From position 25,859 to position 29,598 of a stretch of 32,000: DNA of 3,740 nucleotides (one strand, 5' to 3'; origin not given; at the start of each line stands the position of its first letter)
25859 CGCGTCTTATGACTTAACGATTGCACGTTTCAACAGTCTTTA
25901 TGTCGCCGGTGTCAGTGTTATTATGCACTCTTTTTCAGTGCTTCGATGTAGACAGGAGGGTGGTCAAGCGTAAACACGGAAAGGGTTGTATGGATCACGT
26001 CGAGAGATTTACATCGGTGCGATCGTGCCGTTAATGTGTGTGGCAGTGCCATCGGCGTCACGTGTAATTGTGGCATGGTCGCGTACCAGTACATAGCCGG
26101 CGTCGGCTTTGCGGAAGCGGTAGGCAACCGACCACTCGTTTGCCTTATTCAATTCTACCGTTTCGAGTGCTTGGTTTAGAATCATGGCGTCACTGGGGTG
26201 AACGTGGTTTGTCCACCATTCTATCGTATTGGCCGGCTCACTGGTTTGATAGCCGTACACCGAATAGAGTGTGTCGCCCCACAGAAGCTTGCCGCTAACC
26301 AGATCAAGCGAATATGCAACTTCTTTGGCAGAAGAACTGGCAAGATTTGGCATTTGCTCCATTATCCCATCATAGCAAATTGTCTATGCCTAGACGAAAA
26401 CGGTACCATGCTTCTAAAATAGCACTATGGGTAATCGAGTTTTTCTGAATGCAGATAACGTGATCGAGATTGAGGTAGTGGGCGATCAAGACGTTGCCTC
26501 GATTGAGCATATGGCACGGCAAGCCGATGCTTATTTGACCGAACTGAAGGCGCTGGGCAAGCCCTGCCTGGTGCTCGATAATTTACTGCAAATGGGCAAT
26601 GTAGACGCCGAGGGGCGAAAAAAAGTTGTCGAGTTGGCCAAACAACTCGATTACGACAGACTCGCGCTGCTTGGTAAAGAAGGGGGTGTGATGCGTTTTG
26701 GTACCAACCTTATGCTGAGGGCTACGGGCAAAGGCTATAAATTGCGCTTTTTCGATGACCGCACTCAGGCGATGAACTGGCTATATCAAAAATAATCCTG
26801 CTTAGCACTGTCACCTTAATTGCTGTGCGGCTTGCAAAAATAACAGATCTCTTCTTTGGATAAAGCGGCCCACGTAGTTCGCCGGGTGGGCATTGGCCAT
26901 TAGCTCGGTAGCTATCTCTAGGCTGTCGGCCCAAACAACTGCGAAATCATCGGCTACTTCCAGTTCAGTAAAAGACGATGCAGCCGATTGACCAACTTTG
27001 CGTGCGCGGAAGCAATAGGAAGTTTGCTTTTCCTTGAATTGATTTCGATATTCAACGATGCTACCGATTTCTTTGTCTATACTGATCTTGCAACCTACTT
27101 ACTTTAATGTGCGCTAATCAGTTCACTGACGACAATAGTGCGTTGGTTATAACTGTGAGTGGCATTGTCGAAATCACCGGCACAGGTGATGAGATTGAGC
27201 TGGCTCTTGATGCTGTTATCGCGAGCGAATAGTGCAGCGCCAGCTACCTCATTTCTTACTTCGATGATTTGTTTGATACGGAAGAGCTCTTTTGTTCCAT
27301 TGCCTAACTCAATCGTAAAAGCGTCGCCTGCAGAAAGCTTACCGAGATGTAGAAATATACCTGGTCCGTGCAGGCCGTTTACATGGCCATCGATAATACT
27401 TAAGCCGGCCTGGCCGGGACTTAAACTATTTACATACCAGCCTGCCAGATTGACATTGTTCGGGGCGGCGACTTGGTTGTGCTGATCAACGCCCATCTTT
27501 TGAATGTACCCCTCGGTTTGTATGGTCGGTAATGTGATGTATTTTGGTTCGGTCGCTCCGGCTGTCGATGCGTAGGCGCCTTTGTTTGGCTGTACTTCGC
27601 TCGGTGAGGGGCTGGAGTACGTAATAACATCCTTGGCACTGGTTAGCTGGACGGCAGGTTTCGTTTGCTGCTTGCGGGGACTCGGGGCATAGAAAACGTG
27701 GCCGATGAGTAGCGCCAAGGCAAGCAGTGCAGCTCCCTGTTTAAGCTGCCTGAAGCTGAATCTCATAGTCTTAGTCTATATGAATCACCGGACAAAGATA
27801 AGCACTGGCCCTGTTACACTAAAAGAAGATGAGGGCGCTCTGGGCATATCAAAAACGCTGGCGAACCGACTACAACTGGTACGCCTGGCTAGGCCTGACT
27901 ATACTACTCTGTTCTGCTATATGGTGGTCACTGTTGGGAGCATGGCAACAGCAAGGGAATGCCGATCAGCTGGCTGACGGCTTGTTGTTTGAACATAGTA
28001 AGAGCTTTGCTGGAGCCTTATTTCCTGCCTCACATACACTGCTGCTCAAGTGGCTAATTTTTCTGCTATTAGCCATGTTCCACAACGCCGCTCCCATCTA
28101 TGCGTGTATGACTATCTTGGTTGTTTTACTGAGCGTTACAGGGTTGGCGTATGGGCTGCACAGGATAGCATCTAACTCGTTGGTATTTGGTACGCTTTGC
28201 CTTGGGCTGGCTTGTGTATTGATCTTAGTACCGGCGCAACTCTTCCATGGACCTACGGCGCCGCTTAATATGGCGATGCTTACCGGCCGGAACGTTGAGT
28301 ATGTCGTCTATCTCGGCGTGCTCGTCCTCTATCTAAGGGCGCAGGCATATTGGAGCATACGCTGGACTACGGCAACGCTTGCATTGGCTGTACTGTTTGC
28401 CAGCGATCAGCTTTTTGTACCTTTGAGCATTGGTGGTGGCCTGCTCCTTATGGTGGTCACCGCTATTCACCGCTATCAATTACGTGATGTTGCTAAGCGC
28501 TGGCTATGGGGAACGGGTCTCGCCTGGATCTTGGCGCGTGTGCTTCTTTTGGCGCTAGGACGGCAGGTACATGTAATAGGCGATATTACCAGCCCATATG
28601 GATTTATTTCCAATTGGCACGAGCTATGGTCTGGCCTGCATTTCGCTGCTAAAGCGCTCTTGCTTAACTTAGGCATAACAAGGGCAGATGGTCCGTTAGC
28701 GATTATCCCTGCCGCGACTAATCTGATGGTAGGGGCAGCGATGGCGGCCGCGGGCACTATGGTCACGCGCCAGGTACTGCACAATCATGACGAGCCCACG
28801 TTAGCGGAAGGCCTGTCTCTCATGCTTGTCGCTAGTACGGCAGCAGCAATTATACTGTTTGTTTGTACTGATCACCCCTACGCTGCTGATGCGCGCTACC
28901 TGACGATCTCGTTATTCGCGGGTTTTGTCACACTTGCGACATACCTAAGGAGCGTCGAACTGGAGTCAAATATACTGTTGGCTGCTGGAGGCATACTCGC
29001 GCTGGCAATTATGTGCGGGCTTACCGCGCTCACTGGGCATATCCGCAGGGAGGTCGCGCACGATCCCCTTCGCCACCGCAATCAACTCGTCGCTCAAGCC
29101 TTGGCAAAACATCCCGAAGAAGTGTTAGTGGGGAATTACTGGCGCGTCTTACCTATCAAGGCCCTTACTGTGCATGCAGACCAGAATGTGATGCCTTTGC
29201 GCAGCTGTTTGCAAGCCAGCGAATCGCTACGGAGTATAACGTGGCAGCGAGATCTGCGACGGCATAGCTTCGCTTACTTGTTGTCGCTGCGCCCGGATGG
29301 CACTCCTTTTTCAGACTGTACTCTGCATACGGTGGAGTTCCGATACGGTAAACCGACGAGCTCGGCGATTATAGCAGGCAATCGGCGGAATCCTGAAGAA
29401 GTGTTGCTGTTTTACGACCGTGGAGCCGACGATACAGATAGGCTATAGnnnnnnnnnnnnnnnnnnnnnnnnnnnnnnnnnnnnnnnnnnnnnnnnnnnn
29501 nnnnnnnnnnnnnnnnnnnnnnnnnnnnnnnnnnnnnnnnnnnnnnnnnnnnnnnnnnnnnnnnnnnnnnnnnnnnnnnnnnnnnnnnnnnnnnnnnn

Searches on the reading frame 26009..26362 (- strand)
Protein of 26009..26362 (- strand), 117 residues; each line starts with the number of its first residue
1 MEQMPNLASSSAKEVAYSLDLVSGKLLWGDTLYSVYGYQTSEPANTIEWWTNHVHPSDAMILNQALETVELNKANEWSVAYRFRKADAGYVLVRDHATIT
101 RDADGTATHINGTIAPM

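Call 23: search_protein_families(library=pfam, proteins=[window:26009-26362:-])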
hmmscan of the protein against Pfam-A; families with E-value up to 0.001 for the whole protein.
window:26009-26362:- (117 aa): 1 family
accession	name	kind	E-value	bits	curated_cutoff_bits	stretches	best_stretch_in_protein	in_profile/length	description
PF08447.18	PAS_3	-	3.1e-16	59.8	25.6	1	26-114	2-89/89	PAS fold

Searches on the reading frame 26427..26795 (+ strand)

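Call 23: search_protein_families(library=pfam, proteins=[window:26427-26795:+])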
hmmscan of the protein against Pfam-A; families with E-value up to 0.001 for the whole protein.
window:26427-26795:+ (122 aa): 1 family
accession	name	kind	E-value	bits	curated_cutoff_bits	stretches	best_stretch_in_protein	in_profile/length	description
PF11964.13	SpoIIAA-like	-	0.00014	23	25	1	12-119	1-105/106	SpoIIAA-like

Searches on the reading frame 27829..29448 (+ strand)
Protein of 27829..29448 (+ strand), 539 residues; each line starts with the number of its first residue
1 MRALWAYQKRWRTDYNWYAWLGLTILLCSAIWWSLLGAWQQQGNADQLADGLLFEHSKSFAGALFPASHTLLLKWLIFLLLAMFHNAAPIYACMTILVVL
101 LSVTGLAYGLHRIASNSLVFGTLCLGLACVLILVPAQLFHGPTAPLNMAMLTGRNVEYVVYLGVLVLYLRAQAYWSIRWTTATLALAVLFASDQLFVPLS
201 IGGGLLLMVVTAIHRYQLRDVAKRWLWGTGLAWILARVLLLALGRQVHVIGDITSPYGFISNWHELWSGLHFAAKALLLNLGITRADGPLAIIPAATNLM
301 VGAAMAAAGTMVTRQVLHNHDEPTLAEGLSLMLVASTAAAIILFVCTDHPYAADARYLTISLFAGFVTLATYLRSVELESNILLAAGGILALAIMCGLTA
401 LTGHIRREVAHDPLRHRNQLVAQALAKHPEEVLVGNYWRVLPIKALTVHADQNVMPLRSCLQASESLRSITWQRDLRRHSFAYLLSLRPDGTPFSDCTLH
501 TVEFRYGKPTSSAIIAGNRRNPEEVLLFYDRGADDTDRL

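Call 23: search_protein_families(library=pfam, proteins=[window:27829-29448:+])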
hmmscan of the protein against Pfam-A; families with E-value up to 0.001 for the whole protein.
window:27829-29448:+ (539 aa): 0 families

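Call 39: find_encoding_contigs(protein=window:27829-29448:+, flank=10000, max_places=4)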
Protein window:27829-29448:+ (539 aa): no gene with exactly this product is on record in the collection.
